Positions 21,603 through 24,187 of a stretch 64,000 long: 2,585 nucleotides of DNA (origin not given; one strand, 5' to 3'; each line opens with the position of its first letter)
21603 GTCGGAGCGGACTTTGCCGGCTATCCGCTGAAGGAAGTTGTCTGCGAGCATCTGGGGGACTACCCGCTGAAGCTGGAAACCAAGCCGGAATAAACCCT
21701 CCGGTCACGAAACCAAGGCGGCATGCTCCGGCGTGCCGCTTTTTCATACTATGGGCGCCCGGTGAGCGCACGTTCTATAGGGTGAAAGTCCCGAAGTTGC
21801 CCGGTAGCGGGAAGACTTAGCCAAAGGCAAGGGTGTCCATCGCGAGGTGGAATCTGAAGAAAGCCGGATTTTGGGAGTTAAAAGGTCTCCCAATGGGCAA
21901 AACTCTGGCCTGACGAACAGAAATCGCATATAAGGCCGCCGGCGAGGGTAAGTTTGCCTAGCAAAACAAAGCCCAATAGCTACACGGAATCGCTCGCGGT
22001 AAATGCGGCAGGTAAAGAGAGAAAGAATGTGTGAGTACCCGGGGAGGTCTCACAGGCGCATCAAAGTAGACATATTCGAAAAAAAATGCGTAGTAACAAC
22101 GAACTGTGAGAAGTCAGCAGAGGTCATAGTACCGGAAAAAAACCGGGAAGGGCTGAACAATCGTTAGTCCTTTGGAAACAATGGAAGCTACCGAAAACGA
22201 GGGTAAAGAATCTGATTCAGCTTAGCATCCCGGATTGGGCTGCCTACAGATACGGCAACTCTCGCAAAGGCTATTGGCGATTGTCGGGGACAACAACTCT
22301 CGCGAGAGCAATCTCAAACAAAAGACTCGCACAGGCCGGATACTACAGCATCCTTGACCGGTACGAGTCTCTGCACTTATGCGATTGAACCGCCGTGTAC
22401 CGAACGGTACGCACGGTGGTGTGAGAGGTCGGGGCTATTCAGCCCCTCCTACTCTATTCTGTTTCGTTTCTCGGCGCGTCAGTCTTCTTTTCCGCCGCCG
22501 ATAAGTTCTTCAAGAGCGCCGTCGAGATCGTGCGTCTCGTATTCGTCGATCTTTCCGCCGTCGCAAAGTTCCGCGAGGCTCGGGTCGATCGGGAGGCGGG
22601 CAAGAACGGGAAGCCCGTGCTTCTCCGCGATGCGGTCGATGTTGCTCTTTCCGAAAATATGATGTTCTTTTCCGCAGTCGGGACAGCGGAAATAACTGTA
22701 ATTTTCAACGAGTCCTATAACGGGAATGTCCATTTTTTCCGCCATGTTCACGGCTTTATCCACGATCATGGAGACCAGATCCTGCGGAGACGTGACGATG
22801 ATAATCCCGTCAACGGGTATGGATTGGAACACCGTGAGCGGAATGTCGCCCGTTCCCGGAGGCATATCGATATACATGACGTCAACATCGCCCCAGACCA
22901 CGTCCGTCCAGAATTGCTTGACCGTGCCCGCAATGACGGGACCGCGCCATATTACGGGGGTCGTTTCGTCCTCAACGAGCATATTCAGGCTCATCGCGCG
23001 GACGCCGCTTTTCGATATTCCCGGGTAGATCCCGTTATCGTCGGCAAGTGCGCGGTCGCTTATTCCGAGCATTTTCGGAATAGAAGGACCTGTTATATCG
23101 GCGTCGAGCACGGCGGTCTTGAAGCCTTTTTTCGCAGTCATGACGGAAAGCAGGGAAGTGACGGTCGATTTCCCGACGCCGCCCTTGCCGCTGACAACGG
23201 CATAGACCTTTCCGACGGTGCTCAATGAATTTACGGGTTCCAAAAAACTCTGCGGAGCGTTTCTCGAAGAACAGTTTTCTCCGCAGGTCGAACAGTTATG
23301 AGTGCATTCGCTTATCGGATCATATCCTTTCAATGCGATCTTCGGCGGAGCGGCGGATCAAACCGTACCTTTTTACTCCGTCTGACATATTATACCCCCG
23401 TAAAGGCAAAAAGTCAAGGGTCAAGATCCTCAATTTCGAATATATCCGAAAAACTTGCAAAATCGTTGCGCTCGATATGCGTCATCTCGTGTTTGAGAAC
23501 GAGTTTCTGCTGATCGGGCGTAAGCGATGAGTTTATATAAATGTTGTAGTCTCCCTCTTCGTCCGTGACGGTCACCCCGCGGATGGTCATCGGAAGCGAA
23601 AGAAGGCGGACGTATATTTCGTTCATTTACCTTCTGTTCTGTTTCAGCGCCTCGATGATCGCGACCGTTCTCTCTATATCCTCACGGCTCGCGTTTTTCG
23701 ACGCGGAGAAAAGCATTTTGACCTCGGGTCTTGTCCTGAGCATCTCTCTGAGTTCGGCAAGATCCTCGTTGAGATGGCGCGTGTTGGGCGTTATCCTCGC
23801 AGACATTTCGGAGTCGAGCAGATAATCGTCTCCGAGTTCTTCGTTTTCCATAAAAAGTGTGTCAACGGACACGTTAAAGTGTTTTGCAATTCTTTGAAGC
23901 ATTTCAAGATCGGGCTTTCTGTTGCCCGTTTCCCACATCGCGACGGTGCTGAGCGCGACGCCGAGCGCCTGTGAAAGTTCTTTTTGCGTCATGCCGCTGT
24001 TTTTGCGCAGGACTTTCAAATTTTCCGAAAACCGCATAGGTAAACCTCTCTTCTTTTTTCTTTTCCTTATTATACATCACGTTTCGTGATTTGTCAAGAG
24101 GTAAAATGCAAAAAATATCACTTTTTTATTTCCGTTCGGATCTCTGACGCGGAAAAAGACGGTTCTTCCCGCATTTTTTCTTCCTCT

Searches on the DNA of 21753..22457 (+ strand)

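Call 67: search_dna_similar(query=window:21753-22457:+, collection=plasmids, mode=distant, max_rows=10)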
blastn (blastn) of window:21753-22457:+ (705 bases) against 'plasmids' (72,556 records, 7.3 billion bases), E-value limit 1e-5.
Records with a match: 412; places in all: 625; records where one place covers at least 80% of the query: 0.
Best place of each record, by identity: 95-99% 1; 90-95% 53; 80-90% 246; 60-80% 112.
By first word of the organism name: Escherichia 189; Pseudomonas 41; Ligilactobacillus 22; Lactiplantibacillus 20; Clostridium 14; Limosilactobacillus 13; Staphylococcus 11; Klebsiella 11; Enterococcus 9; Citrobacter 7; and 44 more.
By predicted mobility (MOB-suite, as given by PLSDB): non-mobilizable 167; mobilizable 131; conjugative 114.
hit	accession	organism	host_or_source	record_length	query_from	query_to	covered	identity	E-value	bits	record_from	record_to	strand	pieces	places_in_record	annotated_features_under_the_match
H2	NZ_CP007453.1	Peptoclostridium acidaminophilum DSM 3953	black mud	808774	29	417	55%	69.3%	1e-35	159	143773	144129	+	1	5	none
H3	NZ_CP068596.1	Paenibacillus sonchi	cell culture,soil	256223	29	417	55%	66.8%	1e-22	114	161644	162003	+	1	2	none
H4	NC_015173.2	Staphylococcus simulans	-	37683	29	409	54%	65.8%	4e-16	94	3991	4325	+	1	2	none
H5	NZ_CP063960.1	Clostridium botulinum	Bovine,feces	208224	3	381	54%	66.1%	7e-13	82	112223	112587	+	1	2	none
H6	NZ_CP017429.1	Staphylococcus simulans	sheep,tissue sample,brain tissue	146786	29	409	54%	65.3%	5e-15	90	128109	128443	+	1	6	none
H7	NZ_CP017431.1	Staphylococcus simulans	sheep,tissue sample,placental tissue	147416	29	409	54%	65.3%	5e-15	90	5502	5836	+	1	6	none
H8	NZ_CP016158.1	Staphylococcus simulans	Cell culture,Sheep placental tissue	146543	29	409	54%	65.3%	5e-15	90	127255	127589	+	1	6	none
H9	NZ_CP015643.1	Staphylococcus simulans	sheep,Cell culture,brain tissue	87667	29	409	54%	65.3%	5e-15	90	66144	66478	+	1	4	none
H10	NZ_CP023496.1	Staphylococcus simulans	Homo sapiens,urine catheter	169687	29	409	54%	65.0%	2e-13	85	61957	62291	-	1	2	none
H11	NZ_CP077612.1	Clostridium estertheticum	single colony,bovine feces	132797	3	381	54%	64.7%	3e-11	78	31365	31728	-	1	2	hypothetical protein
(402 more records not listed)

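Call 68: get_annotated_region(hit=H5, flank=2500)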
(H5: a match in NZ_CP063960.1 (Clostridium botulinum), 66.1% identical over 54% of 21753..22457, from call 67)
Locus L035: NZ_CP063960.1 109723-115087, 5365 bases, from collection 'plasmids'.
description: Clostridium botulinum strain 3859/11 plasmid p1, complete sequence
organism: Clostridium botulinum (NCBI taxid 1491)
taxonomy: Bacteria; Bacillota; Clostridia; Eubacteriales; Clostridiaceae; Clostridium; Clostridium botulinum
host: -; source: Bovine,feces; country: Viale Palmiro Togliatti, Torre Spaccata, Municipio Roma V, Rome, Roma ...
typing (MOB-suite, as given by PLSDB): non-mobilizable
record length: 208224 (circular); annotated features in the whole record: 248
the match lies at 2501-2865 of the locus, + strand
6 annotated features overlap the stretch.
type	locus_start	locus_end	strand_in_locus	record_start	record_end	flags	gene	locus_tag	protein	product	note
CDS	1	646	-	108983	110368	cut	-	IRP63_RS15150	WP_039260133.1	hypothetical protein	-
CDS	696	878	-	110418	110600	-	-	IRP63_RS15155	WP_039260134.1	hypothetical protein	-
CDS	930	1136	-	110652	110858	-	-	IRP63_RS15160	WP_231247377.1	hypothetical protein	-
CDS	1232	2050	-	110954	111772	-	-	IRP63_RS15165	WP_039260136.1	tyrosine-type recombinase/integrase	GO:0015074 - DNA integration [Evidence IEA]; GO:0006310 - DNA recombination [Evidence IEA]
CDS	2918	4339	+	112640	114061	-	ltrA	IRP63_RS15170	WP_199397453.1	group II intron reverse transcriptase/maturase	GO:0000373 - Group II intron splicing [Evidence IEA]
CDS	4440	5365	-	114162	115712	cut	-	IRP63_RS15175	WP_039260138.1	hypothetical protein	-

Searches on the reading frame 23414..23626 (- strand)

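Call 11: search_protein_families(library=pfam, proteins=[window:23414-23626:-], max_evalue=0.01)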
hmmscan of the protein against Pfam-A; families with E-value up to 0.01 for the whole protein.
window:23414-23626:- (70 aa): 2 families
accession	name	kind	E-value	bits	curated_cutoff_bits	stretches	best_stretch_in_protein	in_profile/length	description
PF06114.19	Peptidase_M78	-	3.4e-05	24.1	22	1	14-56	17-58/123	IrrE N-terminal-like domain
PF05569.17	Peptidase_M56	-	0.007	16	31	1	31-56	184-209/296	BlaR1 peptidase M56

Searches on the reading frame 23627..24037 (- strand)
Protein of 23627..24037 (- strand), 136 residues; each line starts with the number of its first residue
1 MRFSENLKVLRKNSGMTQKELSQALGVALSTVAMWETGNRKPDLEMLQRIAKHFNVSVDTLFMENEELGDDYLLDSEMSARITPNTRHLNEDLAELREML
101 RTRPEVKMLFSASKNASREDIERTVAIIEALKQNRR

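Call 11: search_protein_families(library=pfam, proteins=[window:23627-24037:-], max_evalue=0.01)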
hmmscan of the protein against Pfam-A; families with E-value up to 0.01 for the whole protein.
window:23627-24037:- (136 aa): 12 families
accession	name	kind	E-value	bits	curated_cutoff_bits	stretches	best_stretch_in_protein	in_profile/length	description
PF01381.28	HTH_3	-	3.5e-17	62.6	23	1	7-61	1-55/55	Helix-turn-helix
PF12844.13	HTH_19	-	1.2e-10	41.5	30.2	1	5-66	2-63/64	Helix-turn-helix domain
PF13560.12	HTH_31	-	2.1e-10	41.2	27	1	3-59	2-59/64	Helix-turn-helix domain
PF13443.12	HTH_26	-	5.3e-08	33.4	22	1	6-62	1-58/63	Cro/C1-type HTH DNA-binding domain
PF07022.19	Phage_CI_repr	-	1.5e-06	28.9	22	1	17-68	14-64/65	Bacteriophage CI repressor helix-turn-helix domain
PF13412.12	HTH_24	-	3.2e-06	27.1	21.9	1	7-32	9-34/48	Winged helix-turn-helix DNA-binding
PF13384.12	HTH_23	-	0.00041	20.5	24.6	0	9-33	10-35/50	Homeodomain-like domain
PF08279.18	HTH_11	-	0.0013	19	25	0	7-32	6-32/55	HTH domain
PF09339.16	HTH_IclR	-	0.0025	18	22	0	12-32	15-35/52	IclR helix-turn-helix domain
PF04545.22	Sigma70_r4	-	0.0028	17.6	24.1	0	9-32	14-37/50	Sigma-70, region 4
PF08281.18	Sigma70_r4_2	-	0.0038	17.3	25.7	0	10-33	21-44/54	Sigma-70, region 4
PF08667.16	BetR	-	0.0049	17.4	21.6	1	18-78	25-86/148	BetR domain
